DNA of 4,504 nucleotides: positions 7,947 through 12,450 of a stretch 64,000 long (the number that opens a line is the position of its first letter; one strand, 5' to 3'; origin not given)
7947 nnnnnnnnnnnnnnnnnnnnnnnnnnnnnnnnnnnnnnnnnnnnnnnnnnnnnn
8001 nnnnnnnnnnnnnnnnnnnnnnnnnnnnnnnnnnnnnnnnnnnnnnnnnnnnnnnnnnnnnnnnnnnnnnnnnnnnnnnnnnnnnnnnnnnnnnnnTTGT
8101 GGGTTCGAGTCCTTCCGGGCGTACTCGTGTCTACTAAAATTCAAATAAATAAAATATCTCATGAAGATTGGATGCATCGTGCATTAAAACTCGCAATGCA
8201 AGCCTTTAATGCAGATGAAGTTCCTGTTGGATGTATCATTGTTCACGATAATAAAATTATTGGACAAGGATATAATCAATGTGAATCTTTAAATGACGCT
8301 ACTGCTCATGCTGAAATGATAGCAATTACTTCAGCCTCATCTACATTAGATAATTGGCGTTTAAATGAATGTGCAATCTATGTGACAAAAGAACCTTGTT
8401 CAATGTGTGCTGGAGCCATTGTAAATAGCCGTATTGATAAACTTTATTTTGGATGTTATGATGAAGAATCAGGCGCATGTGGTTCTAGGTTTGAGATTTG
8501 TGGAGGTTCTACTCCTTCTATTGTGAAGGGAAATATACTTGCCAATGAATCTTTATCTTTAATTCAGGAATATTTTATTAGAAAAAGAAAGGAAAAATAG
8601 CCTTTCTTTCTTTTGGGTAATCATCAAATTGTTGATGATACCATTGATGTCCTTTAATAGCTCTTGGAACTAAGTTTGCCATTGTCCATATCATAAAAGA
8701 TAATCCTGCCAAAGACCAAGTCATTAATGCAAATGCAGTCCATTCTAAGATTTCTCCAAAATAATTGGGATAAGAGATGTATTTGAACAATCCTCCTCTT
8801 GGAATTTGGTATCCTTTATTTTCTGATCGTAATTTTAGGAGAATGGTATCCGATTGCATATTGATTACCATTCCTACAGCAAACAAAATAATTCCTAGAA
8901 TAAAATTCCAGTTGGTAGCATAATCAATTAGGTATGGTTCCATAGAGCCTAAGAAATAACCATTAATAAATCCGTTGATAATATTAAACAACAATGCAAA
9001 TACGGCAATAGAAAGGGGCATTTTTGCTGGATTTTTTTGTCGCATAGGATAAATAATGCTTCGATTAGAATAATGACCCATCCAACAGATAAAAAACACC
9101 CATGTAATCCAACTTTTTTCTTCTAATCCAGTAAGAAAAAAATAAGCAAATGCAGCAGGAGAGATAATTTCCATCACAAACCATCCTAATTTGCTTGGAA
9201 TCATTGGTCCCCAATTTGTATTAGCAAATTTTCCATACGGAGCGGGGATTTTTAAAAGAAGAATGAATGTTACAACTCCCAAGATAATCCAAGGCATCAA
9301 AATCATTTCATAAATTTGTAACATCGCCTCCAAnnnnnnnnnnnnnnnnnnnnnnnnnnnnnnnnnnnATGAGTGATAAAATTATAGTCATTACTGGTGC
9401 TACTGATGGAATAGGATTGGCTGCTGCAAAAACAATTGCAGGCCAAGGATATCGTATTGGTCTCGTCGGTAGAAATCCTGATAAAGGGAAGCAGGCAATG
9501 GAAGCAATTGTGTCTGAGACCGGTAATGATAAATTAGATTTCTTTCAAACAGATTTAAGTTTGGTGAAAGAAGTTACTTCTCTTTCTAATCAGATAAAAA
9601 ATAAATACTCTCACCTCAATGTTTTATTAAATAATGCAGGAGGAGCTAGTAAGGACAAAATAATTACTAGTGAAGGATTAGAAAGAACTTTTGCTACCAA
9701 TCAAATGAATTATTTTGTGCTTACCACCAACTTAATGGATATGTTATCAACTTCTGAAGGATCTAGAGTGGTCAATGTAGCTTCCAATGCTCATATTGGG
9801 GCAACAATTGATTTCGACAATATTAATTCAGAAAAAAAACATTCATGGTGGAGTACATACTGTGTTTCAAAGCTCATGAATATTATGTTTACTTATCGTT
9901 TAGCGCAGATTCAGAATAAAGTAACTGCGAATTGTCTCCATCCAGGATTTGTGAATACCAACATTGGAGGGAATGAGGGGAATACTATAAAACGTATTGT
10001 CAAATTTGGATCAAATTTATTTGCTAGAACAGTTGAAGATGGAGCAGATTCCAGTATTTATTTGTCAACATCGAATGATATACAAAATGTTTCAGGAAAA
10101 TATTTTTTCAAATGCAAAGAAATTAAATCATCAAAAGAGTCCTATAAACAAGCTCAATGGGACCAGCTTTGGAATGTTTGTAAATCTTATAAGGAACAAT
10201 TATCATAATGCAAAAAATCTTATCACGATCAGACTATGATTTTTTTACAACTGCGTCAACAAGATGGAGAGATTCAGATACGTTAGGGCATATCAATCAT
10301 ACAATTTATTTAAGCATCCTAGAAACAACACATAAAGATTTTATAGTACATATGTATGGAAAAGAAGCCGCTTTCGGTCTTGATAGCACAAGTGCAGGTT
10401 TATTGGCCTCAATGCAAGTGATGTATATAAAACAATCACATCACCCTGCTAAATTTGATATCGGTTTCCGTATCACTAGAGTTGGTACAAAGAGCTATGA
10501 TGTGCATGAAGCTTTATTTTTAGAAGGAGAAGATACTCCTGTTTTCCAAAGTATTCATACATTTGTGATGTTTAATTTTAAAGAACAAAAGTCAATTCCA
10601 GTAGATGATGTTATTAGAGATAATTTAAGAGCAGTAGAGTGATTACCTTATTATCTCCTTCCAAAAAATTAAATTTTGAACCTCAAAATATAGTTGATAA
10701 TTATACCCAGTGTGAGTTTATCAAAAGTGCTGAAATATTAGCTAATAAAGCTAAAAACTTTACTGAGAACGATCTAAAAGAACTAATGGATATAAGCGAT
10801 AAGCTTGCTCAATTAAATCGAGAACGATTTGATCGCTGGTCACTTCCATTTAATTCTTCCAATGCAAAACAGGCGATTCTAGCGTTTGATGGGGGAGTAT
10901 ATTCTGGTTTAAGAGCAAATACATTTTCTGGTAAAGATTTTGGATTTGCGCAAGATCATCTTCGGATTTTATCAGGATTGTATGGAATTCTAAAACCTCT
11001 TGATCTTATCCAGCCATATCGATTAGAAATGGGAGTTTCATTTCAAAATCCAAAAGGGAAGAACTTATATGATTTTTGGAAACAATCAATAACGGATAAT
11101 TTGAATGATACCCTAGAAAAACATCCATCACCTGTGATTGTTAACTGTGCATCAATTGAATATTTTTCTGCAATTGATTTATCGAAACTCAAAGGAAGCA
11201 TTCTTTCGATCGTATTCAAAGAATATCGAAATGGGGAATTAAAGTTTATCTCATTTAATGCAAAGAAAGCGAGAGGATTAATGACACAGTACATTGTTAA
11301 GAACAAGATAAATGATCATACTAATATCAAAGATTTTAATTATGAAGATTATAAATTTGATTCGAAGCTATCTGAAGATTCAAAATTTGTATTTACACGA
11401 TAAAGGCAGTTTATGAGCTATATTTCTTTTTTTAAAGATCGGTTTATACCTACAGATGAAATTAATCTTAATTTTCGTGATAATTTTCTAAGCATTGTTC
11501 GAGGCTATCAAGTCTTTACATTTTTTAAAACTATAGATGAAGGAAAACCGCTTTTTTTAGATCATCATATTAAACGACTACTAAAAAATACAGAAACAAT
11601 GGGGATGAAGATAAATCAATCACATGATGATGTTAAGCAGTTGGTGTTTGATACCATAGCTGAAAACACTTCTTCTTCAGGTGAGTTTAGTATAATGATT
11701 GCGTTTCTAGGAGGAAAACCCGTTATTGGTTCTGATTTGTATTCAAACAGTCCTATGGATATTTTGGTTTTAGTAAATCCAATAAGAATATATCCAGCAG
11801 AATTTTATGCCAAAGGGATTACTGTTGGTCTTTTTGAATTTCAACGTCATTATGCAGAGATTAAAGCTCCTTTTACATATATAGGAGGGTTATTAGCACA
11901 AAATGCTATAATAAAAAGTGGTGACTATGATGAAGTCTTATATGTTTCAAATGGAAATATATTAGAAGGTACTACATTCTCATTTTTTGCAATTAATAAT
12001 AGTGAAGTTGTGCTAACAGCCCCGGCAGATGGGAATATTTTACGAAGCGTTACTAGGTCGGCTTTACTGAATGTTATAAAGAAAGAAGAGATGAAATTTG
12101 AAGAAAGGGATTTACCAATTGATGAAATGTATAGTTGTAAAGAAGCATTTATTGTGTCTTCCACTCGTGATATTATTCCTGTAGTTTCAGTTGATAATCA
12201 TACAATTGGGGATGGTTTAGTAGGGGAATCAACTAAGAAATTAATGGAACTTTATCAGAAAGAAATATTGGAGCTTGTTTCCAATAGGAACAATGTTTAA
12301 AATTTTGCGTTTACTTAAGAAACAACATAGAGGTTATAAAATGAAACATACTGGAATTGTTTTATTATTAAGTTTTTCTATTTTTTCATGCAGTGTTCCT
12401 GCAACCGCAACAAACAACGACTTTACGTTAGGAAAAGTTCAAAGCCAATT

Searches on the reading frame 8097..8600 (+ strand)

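Call 34: search_protein_families(library=pfam, proteins=[window:8097-8600:+], max_evalue=0.00001)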
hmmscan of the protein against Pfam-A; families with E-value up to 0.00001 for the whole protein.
window:8097-8600:+ (167 aa): 2 families
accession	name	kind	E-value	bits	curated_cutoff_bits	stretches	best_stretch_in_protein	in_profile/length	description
PF14437.12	MafB19-deam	-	3.3e-38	131.2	27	1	21-164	2-141/142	MafB19-like deaminase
PF00383.29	dCMP_cyt_deam_1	-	1.6e-31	108.6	25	1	21-120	3-102/102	Cytidine and deoxycytidylate deaminase zinc-binding region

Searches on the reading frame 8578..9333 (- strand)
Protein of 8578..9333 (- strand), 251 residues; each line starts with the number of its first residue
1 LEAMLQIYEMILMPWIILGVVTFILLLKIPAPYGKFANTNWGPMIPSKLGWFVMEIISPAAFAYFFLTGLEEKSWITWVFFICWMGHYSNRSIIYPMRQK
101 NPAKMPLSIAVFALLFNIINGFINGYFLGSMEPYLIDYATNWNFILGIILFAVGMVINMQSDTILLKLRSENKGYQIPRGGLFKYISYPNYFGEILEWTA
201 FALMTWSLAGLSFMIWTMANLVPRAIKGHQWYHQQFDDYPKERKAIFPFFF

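Call 34: search_protein_families(library=pfam, proteins=[window:8578-9333:-], max_evalue=0.00001)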
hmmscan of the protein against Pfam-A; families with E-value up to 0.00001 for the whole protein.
window:8578-9333:- (251 aa): 2 families
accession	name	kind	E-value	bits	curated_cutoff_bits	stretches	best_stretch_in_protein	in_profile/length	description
PF02544.21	Steroid_dh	-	3.1e-52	177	22.6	1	104-251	2-150/150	3-oxo-5-alpha-steroid 4-dehydrogenase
PF06966.17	DUF1295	-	6.6e-10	39.3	20.4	1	141-209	118-187/235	Protein of unknown function (DUF1295)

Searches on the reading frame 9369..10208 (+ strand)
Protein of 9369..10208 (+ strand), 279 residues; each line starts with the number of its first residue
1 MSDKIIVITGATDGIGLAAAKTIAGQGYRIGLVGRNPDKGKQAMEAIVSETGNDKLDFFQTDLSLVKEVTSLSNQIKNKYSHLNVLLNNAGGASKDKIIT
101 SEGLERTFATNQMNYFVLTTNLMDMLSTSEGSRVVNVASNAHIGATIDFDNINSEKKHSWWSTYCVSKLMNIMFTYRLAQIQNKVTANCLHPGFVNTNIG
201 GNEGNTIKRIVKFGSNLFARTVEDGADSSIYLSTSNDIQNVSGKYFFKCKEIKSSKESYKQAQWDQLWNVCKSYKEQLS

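Call 34: search_protein_families(library=pfam, proteins=[window:9369-10208:+], max_evalue=0.00001)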
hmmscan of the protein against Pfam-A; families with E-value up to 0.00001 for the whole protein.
window:9369-10208:+ (279 aa): 3 families
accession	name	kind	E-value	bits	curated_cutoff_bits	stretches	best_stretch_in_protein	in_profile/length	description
PF00106.31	adh_short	-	1.7e-32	113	26.6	1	4-203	1-190/195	short chain dehydrogenase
PF13561.12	adh_short_C2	-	7.5e-18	65.4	27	1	10-204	1-185/236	Enoyl-(Acyl carrier protein) reductase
PF08659.16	KR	-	3.7e-06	27.4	22.6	1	6-98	3-97/180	KR domain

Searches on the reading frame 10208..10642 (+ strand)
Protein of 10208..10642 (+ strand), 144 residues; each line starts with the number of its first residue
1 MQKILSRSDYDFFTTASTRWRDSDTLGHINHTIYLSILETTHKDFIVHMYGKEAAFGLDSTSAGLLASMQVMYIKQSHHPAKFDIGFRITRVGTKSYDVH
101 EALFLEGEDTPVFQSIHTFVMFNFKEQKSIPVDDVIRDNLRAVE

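Call 35: search_protein_families(library=pfam, proteins=[window:10208-10642:+], max_evalue=0.00001)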
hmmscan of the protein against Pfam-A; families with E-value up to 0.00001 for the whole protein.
window:10208-10642:+ (144 aa): 1 family
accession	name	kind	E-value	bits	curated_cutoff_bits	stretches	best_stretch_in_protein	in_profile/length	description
PF13279.12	4HBT_2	-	2.8e-09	37.9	25.5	1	19-140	2-122/122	Thioesterase-like superfamily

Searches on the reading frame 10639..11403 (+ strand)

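Call 35: search_protein_families(library=pfam, proteins=[window:10639-11403:+], max_evalue=0.00001)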
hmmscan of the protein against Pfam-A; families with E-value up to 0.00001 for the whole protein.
window:10639-11403:+ (254 aa): 1 family
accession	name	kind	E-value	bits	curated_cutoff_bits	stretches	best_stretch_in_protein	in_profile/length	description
PF03883.20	H2O2_YaaD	-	1.9e-83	280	29.6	1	1-243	1-235/236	Peroxide stress protein YaaA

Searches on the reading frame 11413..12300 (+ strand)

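Call 35: search_protein_families(library=pfam, proteins=[window:11413-12300:+], max_evalue=0.00001)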
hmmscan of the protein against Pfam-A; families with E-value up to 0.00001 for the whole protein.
window:11413-12300:+ (295 aa): 1 family
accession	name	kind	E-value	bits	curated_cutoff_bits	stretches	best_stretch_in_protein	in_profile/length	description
PF01063.24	Aminotran_4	-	1.5e-34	120.2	28.5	1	33-260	1-223/223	Amino-transferase class IV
